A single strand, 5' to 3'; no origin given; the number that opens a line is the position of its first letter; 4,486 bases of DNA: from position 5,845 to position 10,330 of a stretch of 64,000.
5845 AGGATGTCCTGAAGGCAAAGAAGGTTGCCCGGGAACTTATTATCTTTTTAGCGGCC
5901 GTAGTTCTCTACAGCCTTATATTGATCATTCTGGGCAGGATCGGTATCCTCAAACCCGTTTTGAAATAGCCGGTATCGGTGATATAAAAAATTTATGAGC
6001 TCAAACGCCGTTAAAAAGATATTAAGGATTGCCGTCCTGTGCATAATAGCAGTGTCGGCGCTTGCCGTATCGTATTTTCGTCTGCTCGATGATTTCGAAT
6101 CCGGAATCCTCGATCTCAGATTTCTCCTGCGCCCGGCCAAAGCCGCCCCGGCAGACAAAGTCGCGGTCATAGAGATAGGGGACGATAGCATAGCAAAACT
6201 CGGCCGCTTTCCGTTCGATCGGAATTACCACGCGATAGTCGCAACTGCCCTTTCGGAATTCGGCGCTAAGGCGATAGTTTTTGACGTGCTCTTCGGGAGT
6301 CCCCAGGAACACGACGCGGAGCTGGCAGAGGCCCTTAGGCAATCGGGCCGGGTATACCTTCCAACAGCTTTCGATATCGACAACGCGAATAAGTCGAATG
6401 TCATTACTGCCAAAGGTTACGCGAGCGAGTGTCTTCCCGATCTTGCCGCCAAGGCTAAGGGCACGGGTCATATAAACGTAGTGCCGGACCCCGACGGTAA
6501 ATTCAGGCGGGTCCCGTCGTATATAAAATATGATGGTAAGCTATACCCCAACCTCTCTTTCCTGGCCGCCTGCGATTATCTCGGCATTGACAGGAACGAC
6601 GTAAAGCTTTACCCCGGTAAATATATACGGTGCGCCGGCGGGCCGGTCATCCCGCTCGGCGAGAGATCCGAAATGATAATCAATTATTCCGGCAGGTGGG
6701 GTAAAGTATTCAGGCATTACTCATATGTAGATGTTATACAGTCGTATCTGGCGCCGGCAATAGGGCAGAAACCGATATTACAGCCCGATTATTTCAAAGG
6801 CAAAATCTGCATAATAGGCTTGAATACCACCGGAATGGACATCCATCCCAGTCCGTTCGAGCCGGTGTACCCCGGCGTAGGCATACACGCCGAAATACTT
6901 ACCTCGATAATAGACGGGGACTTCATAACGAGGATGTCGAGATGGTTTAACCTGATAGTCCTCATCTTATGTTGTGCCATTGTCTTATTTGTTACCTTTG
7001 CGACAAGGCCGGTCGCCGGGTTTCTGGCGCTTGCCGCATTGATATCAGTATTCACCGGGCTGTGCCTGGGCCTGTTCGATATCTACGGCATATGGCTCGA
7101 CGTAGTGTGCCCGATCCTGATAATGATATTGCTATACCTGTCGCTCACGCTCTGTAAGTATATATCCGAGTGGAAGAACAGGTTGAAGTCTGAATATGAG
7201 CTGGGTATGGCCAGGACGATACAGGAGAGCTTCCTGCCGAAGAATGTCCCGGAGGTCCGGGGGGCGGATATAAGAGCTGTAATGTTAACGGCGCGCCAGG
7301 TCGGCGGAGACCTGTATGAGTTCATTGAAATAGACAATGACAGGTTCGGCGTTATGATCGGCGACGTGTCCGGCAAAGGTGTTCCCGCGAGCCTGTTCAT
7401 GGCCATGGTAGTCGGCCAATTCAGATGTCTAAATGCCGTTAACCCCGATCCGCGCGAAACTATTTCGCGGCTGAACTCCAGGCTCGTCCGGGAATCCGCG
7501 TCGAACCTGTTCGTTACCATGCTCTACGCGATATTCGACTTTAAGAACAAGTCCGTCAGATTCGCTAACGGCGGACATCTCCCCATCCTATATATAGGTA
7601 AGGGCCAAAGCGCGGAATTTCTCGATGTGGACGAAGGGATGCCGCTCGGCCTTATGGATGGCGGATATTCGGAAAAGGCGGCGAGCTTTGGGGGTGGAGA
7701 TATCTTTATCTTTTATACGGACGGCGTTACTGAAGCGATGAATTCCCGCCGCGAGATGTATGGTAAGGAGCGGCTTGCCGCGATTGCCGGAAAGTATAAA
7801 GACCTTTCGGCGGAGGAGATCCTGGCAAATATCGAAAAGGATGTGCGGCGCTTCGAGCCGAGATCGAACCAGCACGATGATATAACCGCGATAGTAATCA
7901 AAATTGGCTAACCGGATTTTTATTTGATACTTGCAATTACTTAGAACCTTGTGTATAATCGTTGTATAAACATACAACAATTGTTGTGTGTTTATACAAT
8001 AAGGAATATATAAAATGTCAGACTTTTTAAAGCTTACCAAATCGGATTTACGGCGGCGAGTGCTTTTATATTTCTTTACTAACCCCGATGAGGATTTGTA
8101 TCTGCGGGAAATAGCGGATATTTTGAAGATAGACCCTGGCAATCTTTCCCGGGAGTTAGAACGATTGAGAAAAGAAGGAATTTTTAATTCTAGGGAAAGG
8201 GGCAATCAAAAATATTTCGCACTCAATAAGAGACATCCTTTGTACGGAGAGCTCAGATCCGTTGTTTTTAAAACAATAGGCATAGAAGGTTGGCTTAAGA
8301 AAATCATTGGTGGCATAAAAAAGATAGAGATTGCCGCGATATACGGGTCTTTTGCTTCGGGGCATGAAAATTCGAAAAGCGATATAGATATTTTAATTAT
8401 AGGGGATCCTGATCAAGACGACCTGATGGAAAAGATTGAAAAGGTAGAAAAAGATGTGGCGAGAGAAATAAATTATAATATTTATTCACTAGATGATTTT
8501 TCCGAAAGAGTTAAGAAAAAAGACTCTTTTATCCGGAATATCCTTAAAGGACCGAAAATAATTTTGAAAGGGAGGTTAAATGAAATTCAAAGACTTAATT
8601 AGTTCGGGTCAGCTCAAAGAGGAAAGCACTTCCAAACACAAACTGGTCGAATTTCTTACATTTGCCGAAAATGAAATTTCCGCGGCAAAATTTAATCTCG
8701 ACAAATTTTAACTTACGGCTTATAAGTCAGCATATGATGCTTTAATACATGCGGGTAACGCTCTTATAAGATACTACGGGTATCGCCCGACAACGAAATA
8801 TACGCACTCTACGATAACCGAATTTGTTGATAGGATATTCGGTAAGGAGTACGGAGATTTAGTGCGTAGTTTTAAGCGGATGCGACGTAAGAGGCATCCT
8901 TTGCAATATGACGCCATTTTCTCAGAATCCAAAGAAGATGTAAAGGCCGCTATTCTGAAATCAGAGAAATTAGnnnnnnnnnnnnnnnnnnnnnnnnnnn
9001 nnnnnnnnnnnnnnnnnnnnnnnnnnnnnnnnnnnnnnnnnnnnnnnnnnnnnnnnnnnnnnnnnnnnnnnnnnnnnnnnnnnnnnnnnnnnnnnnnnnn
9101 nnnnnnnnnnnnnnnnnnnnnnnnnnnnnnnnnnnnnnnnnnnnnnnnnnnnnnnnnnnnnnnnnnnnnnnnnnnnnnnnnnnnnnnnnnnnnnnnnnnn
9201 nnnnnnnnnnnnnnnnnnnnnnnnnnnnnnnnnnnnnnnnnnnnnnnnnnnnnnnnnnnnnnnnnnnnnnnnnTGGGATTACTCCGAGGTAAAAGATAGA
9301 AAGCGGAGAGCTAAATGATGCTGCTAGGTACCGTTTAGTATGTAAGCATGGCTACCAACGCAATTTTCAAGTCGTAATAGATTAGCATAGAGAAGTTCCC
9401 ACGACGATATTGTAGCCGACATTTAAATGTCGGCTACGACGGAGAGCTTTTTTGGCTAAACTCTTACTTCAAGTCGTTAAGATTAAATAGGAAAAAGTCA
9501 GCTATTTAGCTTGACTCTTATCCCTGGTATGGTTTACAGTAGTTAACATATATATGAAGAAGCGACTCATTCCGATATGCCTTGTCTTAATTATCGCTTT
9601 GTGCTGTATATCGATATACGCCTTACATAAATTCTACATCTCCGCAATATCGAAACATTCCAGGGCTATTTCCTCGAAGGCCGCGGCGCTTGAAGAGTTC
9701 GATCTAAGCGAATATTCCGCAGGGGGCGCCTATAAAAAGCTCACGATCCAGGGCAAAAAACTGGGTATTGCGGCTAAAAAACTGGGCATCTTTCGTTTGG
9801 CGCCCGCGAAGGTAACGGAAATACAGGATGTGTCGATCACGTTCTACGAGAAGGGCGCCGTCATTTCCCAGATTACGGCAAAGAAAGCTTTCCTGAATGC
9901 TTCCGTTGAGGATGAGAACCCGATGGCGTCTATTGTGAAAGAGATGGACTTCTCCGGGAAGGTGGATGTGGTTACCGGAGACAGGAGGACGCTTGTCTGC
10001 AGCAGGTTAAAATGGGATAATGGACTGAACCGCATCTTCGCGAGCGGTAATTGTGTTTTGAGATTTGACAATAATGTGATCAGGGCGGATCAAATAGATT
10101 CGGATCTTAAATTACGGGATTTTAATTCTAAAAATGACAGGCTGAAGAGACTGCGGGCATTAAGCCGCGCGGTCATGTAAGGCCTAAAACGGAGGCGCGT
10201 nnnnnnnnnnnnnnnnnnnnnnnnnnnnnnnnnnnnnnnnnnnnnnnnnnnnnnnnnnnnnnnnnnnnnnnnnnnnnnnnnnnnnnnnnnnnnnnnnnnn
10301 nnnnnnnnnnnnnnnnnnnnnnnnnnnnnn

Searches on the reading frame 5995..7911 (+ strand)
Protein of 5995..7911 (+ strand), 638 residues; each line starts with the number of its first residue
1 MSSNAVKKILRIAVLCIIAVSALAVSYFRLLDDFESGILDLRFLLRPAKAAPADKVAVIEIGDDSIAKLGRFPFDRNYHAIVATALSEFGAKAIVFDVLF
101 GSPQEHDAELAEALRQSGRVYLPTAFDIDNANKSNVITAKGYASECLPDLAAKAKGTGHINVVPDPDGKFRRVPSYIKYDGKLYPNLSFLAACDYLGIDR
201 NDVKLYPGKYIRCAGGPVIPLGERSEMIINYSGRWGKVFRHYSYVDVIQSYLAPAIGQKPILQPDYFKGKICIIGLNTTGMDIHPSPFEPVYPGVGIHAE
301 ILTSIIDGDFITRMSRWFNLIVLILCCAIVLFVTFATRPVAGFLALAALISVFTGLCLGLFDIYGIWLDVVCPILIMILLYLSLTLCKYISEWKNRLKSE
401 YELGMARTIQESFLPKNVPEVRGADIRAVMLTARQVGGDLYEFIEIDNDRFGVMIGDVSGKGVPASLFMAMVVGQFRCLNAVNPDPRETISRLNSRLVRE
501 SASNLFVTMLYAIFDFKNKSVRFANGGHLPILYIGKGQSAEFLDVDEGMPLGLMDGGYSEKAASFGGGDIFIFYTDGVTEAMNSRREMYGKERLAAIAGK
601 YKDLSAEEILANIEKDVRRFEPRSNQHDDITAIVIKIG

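Call 12: search_protein_families(library=pfam, proteins=[window:5995-7911:+], max_evalue=0.001)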
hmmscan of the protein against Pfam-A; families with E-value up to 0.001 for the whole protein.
window:5995-7911:+ (638 aa): 2 families
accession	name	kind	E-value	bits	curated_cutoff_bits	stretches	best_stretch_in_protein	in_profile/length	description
PF05226.16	CHASE2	-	5.2e-50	170.8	26.3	1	21-331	10-255/257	CHASE2 domain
PF07228.17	SpoIIE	-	7.1e-48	163.5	25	1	448-637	2-191/192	Stage II sporulation protein E (SpoIIE)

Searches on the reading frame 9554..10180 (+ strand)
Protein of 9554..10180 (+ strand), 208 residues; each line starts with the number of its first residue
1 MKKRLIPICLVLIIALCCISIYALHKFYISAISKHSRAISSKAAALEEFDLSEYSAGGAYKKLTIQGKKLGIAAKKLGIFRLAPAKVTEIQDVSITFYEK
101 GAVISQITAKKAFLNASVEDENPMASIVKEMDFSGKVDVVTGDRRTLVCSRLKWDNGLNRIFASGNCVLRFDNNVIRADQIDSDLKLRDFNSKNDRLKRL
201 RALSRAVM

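Call 7: search_protein_families(library=pfam, proteins=[window:9554-10180:+], max_evalue=0.1)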
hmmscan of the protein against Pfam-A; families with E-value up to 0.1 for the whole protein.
window:9554-10180:+ (208 aa): 1 family
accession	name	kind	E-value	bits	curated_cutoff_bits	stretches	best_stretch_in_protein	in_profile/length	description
PF06835.18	LptC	-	0.0047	17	21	1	11-116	2-96/175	Lipopolysaccharide-assembly, LptC-related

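Call 19: search_protein_families(library=ncbifam, proteins=[window:9554-10180:+], max_evalue=0.01)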
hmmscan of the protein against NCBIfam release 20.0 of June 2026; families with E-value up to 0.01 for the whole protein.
window:9554-10180:+ (208 aa): 1 family
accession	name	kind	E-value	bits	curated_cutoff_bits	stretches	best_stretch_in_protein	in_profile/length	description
TIGR04409.1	LptC_YrbK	equivalog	3.5e-07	29.9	38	1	4-190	1-170/180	LPS export ABC transporter periplasmic protein LptC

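Call 79: search_solved_structures(query=A6, max_evalue=10, show_alignments=1)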
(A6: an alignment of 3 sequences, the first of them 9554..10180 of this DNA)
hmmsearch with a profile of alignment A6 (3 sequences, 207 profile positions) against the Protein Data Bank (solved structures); distinct sequences matched with E-value up to 10: 4.
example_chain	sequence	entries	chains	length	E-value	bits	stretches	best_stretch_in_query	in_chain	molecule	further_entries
9eho_WW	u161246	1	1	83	0.41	13.6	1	19-74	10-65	40S ribosomal protein S21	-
4o4u_A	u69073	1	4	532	0.76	12.7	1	27-72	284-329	TbpB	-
4o4x_A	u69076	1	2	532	0.9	12.4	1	27-72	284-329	TbpB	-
9k9w_M2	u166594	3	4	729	1.1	12.1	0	68-90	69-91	Glr2806 protein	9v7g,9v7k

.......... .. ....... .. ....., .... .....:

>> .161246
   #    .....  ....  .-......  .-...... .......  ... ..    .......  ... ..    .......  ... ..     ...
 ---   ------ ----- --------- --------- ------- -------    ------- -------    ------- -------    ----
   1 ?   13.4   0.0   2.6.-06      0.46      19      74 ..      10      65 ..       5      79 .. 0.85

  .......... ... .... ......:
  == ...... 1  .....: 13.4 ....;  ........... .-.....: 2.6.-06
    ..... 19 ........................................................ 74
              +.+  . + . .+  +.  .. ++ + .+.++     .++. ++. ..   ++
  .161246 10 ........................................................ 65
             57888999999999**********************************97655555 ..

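Call 88: find_related_loci(query=A6, collection=metagenome_contigs, flank=7000)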
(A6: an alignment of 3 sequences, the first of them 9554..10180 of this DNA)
Query A6 (208 aa) in metagenome_contigs; peptide patterns used: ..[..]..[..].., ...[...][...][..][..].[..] (x = any residue, [..] = any of these).
599 stretches matched a pattern, but none encodes a relative of the query by tblastn (E <= 1e-3).
